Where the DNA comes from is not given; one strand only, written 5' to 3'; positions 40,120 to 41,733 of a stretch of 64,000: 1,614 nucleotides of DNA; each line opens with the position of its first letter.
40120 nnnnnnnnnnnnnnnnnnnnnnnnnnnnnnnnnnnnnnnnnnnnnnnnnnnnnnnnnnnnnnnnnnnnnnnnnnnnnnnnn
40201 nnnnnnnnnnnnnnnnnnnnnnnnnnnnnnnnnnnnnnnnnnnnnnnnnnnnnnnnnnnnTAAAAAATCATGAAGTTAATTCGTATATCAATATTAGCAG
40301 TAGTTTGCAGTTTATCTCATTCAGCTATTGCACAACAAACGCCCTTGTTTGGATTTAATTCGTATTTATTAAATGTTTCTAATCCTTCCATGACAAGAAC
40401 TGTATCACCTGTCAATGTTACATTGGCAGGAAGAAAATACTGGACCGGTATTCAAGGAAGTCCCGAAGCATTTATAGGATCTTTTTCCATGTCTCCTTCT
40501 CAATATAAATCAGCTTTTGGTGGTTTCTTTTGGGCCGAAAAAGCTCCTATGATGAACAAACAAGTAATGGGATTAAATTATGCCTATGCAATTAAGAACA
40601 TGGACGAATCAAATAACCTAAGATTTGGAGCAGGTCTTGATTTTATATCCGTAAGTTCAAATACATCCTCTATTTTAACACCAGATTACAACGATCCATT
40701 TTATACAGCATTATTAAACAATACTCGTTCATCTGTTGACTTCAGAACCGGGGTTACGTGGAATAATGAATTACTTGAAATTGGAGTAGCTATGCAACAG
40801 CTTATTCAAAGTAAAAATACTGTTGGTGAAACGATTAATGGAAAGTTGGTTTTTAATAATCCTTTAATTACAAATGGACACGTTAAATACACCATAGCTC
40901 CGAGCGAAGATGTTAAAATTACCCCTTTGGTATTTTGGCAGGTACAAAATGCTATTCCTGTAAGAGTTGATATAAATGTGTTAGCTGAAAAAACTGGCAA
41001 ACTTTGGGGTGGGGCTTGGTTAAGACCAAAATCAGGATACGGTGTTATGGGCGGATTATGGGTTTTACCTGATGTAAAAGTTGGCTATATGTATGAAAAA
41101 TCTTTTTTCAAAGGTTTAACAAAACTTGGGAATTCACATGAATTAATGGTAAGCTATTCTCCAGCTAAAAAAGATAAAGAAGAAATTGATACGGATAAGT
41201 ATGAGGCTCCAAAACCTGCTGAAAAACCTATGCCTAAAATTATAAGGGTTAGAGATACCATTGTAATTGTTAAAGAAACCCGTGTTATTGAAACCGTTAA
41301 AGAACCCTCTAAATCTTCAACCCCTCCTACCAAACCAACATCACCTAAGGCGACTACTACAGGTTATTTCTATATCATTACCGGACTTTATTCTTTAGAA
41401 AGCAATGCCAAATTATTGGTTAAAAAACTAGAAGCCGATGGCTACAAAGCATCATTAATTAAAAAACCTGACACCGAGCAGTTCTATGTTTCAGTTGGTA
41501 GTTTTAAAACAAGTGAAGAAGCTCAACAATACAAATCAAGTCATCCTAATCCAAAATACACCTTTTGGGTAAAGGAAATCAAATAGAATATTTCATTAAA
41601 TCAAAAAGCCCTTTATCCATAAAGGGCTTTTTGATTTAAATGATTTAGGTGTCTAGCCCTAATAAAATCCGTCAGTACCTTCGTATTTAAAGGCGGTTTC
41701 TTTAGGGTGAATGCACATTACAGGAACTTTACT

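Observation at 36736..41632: Type-B T9SS cargo gene paired with a PorP/SprF::SPOR fusion, under a perfect 15-bp palindromic operator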

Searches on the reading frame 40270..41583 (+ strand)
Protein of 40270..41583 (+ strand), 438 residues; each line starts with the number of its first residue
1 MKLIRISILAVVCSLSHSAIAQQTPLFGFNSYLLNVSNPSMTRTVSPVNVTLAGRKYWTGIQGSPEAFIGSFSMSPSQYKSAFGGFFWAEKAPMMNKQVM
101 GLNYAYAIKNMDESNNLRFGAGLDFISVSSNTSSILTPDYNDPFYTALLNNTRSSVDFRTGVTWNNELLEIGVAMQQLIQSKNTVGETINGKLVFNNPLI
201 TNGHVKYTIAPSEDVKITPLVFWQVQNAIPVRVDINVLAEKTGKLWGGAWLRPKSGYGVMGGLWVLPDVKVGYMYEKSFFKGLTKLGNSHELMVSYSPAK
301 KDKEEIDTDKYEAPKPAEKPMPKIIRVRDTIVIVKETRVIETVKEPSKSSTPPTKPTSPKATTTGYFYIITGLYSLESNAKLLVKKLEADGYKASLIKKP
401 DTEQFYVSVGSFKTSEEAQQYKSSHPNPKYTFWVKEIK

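Call 6: search_protein_families(library=pfam, proteins=[window:40270-41583:+], max_evalue=0.1)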
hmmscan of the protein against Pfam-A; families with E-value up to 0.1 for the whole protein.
window:40270-41583:+ (438 aa): 2 families
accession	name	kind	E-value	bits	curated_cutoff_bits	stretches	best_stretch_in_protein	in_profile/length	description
PF11751.14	PorP_SprF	-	3.8e-39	135.3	22.3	1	21-296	3-273/273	Type IX secretion system membrane protein PorP/SprF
PF05036.18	SPOR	-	4.6e-07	30.5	21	1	364-423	2-62/76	SPOR domain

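Call 7: search_protein_families(library=ncbifam, proteins=[window:40270-41583:+], max_evalue=0.1)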
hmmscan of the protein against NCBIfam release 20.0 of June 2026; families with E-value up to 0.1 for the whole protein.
window:40270-41583:+ (438 aa): 1 family
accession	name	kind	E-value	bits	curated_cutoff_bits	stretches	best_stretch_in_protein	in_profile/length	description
TIGR03519.1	T9SS_PorP_fam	subfamily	4e-47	161.1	90.55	1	1-297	1-291/292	PorP/SprF family type IX secretion system membrane protein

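Call 9: find_homologous_proteins(query=window:40270-41583:+)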
Query window:40270-41583:+ (438 aa): 24 proteins with E <= 0.001 among 3699 candidates.
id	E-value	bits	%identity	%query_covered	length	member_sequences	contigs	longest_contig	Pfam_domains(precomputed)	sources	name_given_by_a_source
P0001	3.8e-291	983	100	100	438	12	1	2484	PF05036.19,PF11751.15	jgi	jgi:type IX secretion system PorP/SprF family membrane protein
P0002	5.4e-255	864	87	100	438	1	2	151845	PF05036.19,PF11751.15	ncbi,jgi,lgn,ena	jgi:type IX secretion system PorP/SprF family membrane protein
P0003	6.5e-230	782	77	100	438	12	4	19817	PF05036.19,PF11751.15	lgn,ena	-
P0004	2.6e-224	763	78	100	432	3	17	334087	PF05036.19,PF11751.15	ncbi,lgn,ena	-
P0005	1.8e-201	688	67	100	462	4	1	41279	PF05036.19,PF11751.15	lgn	-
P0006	9.0e-191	653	64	100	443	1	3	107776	PF05036.19,PF11751.15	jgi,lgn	jgi:type IX secretion system PorP/SprF family membrane protein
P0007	5.8e-188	643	65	99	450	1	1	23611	PF05036.19,PF11751.15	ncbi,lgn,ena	-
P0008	4.4e-186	637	64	100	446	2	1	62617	PF05036.19,PF11751.15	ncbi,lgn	-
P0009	2.0e-182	625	61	100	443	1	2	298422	PF05036.19,PF11751.15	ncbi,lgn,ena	-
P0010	7.7e-180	617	61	100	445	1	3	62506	PF05036.19,PF11751.15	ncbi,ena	-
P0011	1.6e-175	602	59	99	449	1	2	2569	PF05036.19,PF11751.15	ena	-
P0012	5.3e-172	591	59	100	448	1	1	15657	PF11751.15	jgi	jgi:type IX secretion system PorP/SprF family membrane protein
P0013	3.7e-164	565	56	100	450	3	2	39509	PF05036.19,PF11751.15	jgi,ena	-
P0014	1.6e-158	546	57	100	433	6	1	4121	PF05036.19,PF11751.15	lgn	-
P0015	5.7e-157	541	55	100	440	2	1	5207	PF05036.19,PF11751.15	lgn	-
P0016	5.5e-156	538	54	100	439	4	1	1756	PF05036.19,PF11751.15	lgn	-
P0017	2.0e-155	536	58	95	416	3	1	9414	PF05036.19,PF11751.15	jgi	-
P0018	2.5e-154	533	54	99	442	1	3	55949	PF05036.19,PF11751.15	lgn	-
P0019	8.4e-147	508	53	98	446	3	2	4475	PF05036.19,PF11751.15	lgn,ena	-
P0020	2.0e-144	500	49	100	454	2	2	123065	PF05036.19,PF11751.15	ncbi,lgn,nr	ncbi:MAG: PorP/SprF family type IX secretion system membrane protein [Bacteroidia bacterium]|nr:PorP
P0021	5.2e-144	499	50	99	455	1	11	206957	PF05036.19,PF11751.15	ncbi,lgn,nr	ncbi:MAG: PorP/SprF family type IX secretion system membrane protein [Bacteroidetes bacterium]|nr:Po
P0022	4.6e-143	495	51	97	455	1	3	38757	PF05036.19,PF11751.15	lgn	-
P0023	3.4e-139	483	52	95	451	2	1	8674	PF05036.19,PF11751.15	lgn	-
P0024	3.3e-21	94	22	100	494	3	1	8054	PF05036.19,PF11751.15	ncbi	-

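Call 13: find_related_loci(query=A1, collection=genome_contigs, flank=8000)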
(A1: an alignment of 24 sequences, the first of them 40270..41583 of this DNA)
Query A1 (438 aa) in genome_contigs; peptide patterns used: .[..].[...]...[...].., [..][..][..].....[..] (x = any residue, [..] = any of these).
60 stretches matched a pattern; 8 encode a relative of the query (tblastn E <= 1e-3); 8 distinct loci.
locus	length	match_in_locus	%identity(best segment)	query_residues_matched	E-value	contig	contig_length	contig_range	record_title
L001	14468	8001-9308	77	1-437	0e+0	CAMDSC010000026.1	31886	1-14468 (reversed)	MAG: Chitinophaga pinensis isolate TrH-25oct19-45 genome assembly, contig: TrH-25oct19-C2448, whole genome shotgun seque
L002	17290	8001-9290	78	1-437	0e+0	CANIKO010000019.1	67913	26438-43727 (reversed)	MAG: Bacteroidetes bacterium isolate RH-14apr17-313 genome assembly, contig: RH-14apr17-C899, whole genome shotgun seque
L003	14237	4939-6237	65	4-438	0e+0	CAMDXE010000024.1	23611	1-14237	MAG: Chitinophaga pinensis isolate TrH-25oct19-126 genome assembly, contig: TrH-25oct19-C3990, whole genome shotgun sequ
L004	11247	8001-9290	64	3-438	0e+0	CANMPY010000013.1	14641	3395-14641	MAG: Bacteroidetes bacterium isolate ZH-3nov15-27 genome assembly, contig: ZH-3nov15-C5098, whole genome shotgun sequenc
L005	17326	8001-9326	61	1-438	0e+0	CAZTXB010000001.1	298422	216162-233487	MAG TPA_asm: uncultured Chitinophaga sp. isolate SRP150892_co2_495 genome assembly, contig: NODE_13_length_298422_cov_50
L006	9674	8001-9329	61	1-437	0e+0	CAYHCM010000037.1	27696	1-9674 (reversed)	MAG TPA_asm: uncultured Chitinophaga sp. isolate ERP119702_co1_292 genome assembly, contig: NODE_1719_length_27696_cov_4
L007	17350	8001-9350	50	3-437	4e-150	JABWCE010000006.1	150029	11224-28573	MAG: Bacteroidetes bacterium isolate MAG_48 scaffold_61, whole genome shotgun sequence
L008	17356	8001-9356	49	1-437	4e-147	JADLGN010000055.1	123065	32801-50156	MAG: Bacteroidia bacterium isolate SJ44 c_000001962197, whole genome shotgun sequence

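Call 20: find_encoding_contigs(protein=P0002, flank=6000, max_places=4)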
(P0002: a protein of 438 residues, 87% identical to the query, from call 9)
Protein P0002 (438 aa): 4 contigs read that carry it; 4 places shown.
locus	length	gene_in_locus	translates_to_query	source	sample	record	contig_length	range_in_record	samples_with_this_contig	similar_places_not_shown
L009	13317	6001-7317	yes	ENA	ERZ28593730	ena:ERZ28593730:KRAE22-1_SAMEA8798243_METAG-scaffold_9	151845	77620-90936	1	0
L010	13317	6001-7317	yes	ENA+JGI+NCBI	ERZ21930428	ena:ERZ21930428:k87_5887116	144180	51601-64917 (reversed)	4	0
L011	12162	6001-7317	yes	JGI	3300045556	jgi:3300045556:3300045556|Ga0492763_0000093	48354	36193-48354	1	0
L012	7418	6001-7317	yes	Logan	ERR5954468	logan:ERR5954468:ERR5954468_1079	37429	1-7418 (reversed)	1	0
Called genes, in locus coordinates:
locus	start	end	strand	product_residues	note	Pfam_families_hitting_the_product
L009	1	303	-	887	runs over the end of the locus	PF00521:DNA_topoisoIV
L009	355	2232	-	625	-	PF02518:HATPase_c (weak), PF00204:DNA_gyraseB, PF01751:Toprim, PF00986:DNA_gyraseB_C (weak)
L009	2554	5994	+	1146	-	PF18911:PKD_4 (faint), PF13585:CHU_C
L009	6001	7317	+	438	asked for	PF11751:PorP_SprF, PF05036:SPOR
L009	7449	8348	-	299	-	PF00582:Usp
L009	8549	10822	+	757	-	PF00580:UvrD-helicase, PF01443:Viral_helicase1 (faint), PF13245:AAA_19, PF13604:AAA_30 (faint), PF13361:UvrD_C, PF13538:UvrD_C_2, PF21196:PcrA_UvrD_tudor (weak)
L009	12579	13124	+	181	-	PF00908:dTDP_sugar_isom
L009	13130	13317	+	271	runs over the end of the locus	PF00924:MS_channel_2nd, PF21082:MS_channel_3rd (weak)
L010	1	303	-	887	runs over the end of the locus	PF00521:DNA_topoisoIV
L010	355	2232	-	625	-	PF02518:HATPase_c (weak), PF00204:DNA_gyraseB, PF01751:Toprim, PF00986:DNA_gyraseB_C (weak)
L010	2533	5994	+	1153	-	PF18911:PKD_4 (faint), PF13585:CHU_C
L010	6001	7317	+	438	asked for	PF11751:PorP_SprF, PF05036:SPOR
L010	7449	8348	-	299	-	PF00582:Usp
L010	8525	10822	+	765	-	PF00580:UvrD-helicase, PF13245:AAA_19, PF13604:AAA_30 (faint), PF01443:Viral_helicase1 (faint), PF13361:UvrD_C, PF13538:UvrD_C_2, PF21196:PcrA_UvrD_tudor (weak)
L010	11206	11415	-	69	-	-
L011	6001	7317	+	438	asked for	PF11751:PorP_SprF, PF05036:SPOR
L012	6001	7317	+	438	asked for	PF11751:PorP_SprF, PF05036:SPOR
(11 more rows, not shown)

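Call 21: search_protein_representatives(protein=window:40270-41583:+)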
Query: 438 residues. Proteins with E-value up to 0.001 (for the whole library): 2384; up to 1e-10: 376; up to 1e-30: 6. The best 150 are listed.
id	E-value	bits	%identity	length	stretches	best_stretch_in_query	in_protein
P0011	5.1e-176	602.3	62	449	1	3-437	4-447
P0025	7.6e-69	249.2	63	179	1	3-178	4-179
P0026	1.1e-37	146.5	29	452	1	6-436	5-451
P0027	7.5e-37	143.8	26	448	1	7-437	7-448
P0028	1.0e-34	136.8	73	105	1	10-99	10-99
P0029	1.7e-31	126.2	28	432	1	18-437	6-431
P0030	1.0e-29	120.3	25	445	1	9-437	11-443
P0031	4.3e-28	115.0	28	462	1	13-438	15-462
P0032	1.6e-27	113.1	27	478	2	1-314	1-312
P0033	3.1e-27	112.2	27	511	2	4-308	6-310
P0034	1.2e-26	110.2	30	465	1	8-435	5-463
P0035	1.6e-25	106.5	27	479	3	7-303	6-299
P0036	2.4e-24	102.6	27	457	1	7-437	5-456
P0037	2.0e-22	96.3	26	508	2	7-303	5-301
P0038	2.8e-22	95.8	24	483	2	6-310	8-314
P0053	2.1e-19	86.4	27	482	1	3-437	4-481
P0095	5.9e-16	75.0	24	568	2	19-426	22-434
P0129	1.2e-14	70.6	28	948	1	7-307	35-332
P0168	7.3e-14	68.1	27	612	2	18-310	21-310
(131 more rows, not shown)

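Call 23: predict_structure(alignment_id=A1)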
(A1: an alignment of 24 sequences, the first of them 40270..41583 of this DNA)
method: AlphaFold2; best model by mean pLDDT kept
length: 438 residues; sequences in the alignment: 24
mean_pLDDT: 74.4   pTM: 0.58
mean pLDDT of the five models: 74.4, 72.4, 71.9, 71.7, 69.8
residues with pLDDT >= 90: 95; 70-90: 200; 50-70: 69; < 50: 74
segments of 3 or more residues with pLDDT < 50: 16-24, 281-284, 301-307, 310-316, 321-364
pLDDT, mean of each block of 10 residues (from residue 1): 69 46 54 88 80 83 78 85 91 81 93 89 88 67 66 84 93 89 60 69 93 89 83 88 88 83 88 83 61 83 48 48 43 35 33 33 64 82 86 84 83 84 81 80
secondary structure, 60 per line:
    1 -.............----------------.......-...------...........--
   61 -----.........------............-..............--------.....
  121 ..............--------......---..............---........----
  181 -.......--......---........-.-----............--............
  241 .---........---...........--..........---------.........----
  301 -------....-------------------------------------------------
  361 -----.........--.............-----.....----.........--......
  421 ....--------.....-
elements in order: H2-14 H31-37 E48-58 E66-74 E81-92 E94-107 E116-131 H143-148 E152-165 E169-176 E182-188 E191-196 E200-207 E215-226 E229-241 E245-252 E256-266 E269-278 E288-296 H308-311 E366-374 H377-389 E395-399 E404-412 H415-424 E433-437

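Call 28: search_protein_families(library=pfam, alignment_id=A3, max_evalue=0.001)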
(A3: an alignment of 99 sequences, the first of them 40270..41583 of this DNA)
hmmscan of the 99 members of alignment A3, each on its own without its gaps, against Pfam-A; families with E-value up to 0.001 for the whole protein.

A. member 1, window:40270-41583:+ (438 aa): 2 families
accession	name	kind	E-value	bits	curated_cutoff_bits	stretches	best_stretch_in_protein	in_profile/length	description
PF11751.14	PorP_SprF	-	3.8e-39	135.3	22.3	1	21-296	3-273/273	Type IX secretion system membrane protein PorP/SprF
PF05036.18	SPOR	-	4.6e-07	30.5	21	1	364-423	2-62/76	SPOR domain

B. families by the number of members that match (of 99 scanned): 29 families (the first 25 are shown)
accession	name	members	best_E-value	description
PF11751.14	PorP_SprF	99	1.5e-71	Type IX secretion system membrane protein PorP/SprF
PF05036.18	SPOR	44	4.9e-12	SPOR domain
PF00691.25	OmpA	19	4.1e-24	OmpA family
PF13729.12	TraF_2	18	5e-08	F plasmid transfer operon, TraF, protein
PF05359.17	DUF748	5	1.1e-06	Domain of Unknown Function (DUF748)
PF05615.18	THOC7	2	1.2e-06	Tho complex subunit 7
PF02412.23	TSP_3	2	3.9e-06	Thrombospondin type 3 repeat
PF13505.12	OMP_b-brl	2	0.00015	Outer membrane protein beta-barrel domain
PF03961.19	FapA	2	0.00085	Flagellar Assembly Protein A beta solenoid domain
PF07719.23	TPR_2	1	5.5e-13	Tetratricopeptide repeat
PF19841.4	GldN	1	1e-09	Gliding motility associated protein GldN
PF00515.34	TPR_1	1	3.2e-09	Tetratricopeptide repeat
PF13428.12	TPR_14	1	2.4e-08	Tetratricopeptide repeat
PF13414.12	TPR_11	1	1.2e-07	TPR repeat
PF13432.12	TPR_16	1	3.3e-07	Tetratricopeptide repeat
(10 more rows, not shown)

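Call 29: fold_search(model_id=the predicted structure, library=pdb)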
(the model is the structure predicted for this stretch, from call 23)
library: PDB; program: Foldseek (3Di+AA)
matches with E <= 10: 1187; with E <= 0.001: 202
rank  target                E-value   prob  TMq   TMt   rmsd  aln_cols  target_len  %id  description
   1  8gl6_F                1.4e-07  1.00  0.47  0.56   5.3       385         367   10  The Type 9 Secretion System in vitro assembled, RemA-CTD substrate bound complex (released 2024-01-31)
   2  2f1c                  3.6e-07  1.00  0.38  0.62   5.5       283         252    8  Crystal structure of the monomeric porin OmpG (released 2006-06-27)
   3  3slt                  9.1e-07  1.00  0.26  0.33  15.4       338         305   12  Pre-cleavage Structure of the Autotransporter EspP - N1023S Mutant (released 2011-11-16)
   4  2x9k                  9.6e-07  1.00  0.36  0.53   6.1       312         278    9  Structure of a E.coli porin (released 2011-01-26)
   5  2r88_A                1.1e-06  1.00  0.41  0.48   9.4       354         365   12  Crystal structure of the long-chain fatty acid transporter FadL mutant delta S3 kink (released 2008-09-23)
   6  6ene_A                1.1e-06  1.00  0.25  0.32  12.3       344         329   10  OmpF orthologue from Enterobacter cloacae (OmpE35) (released 2018-10-31)
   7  3slo                  1.7e-06  1.00  0.25  0.31  14.7       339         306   12  Pre-cleavage Structure of the Autotransporter EspP - N1023D mutant (released 2011-11-16)
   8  2r8a_A                2.1e-06  1.00  0.39  0.46   9.4       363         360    9  Crystal structure of the long-chain fatty acid transporter FadL mutant delta N8 (released 2008-09-23)
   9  4ctd_A                2.5e-06  1.00  0.36  0.62   5.5       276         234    9  X-ray structure of an engineered OmpG loop6-deletion (released 2014-08-13)
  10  3pf1_A                2.6e-06  1.00  0.38  0.39  11.3       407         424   10  E. coli FadL Asp348Ala mutant (released 2011-05-25)
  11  3slj                  2.7e-06  1.00  0.26  0.33  15.5       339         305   12  Pre-cleavage Structure of the Autotransporter EspP - N1023A mutant (released 2011-11-16)
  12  6zhp                  2.7e-06  1.00  0.26  0.31  12.5       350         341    7  Crystal structure of OmpF porin soaked in ciprofloxacin metaloantibiotic (released 2021-05-05)
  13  3pgs_A                3.2e-06  1.00  0.38  0.39  11.2       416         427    8  Phe3Gly mutant of EcFadL (released 2011-05-25)
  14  2iwv_A                3.6e-06  1.00  0.37  0.55   5.9       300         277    9  Structure of the monomeric outer membrane porin OmpG in the open and closed conformation (released 2006-08-14)
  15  2qom_A                3.6e-06  1.00  0.27  0.35  11.1       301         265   12  The crystal structure of the E.coli EspP autotransporter Beta-domain. (released 2007-11-13)
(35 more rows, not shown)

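Call 46: find_encoding_contigs(protein=P0024, flank=8000, max_places=3)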
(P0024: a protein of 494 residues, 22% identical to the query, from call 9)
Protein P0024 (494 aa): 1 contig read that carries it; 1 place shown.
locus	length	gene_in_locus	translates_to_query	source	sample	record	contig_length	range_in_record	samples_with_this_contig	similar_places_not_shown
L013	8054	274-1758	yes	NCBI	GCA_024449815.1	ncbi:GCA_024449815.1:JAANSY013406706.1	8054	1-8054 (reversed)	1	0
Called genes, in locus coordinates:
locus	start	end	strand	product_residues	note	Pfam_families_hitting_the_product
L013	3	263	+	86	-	?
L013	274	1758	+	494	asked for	PF11751:PorP_SprF, PF05036:SPOR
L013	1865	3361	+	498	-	-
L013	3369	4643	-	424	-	PF19425:Csd3_N2, PF01551:Peptidase_M23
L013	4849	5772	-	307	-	PF03301:Trp_dioxygenase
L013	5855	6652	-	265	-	PF11306:DUF3108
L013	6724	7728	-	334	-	PF14064:HmuY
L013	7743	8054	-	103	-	?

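Call 48: list_cluster_members(proteins=[P0026, P0027, P0031, P0033, P0037, P0038, P0053, P0095, P0168, P0129])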
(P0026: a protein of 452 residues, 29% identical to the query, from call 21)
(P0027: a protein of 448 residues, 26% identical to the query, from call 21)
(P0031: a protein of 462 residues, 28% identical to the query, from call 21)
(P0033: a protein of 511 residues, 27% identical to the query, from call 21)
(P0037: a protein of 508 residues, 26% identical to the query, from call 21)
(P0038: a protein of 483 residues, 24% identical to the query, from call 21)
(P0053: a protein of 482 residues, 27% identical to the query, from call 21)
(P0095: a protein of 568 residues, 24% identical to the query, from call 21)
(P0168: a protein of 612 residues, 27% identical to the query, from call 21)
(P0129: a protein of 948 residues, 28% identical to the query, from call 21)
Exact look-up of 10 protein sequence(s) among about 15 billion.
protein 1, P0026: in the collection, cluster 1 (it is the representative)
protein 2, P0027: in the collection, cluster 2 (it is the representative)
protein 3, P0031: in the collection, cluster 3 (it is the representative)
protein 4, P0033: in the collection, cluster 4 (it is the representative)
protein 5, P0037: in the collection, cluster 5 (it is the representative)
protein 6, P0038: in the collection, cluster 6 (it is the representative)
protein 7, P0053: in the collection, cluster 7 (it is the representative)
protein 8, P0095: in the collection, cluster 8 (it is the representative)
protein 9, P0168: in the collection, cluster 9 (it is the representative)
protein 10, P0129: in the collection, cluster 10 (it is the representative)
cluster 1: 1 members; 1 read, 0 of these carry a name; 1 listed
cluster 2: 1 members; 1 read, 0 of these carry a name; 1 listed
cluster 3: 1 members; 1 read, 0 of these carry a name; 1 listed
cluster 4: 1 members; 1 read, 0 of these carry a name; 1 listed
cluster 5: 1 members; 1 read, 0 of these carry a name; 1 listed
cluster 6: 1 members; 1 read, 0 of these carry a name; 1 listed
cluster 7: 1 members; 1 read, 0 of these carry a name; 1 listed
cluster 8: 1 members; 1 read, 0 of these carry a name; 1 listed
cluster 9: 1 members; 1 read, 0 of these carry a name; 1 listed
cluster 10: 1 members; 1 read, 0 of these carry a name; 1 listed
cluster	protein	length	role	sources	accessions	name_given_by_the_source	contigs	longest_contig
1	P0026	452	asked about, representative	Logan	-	-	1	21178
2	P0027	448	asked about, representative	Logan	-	-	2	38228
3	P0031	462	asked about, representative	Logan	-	-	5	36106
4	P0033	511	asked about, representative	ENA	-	-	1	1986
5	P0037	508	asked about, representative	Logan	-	-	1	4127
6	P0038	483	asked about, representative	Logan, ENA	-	-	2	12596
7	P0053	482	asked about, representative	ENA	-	-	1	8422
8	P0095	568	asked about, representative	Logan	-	-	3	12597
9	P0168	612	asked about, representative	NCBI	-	-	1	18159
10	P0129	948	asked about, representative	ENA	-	-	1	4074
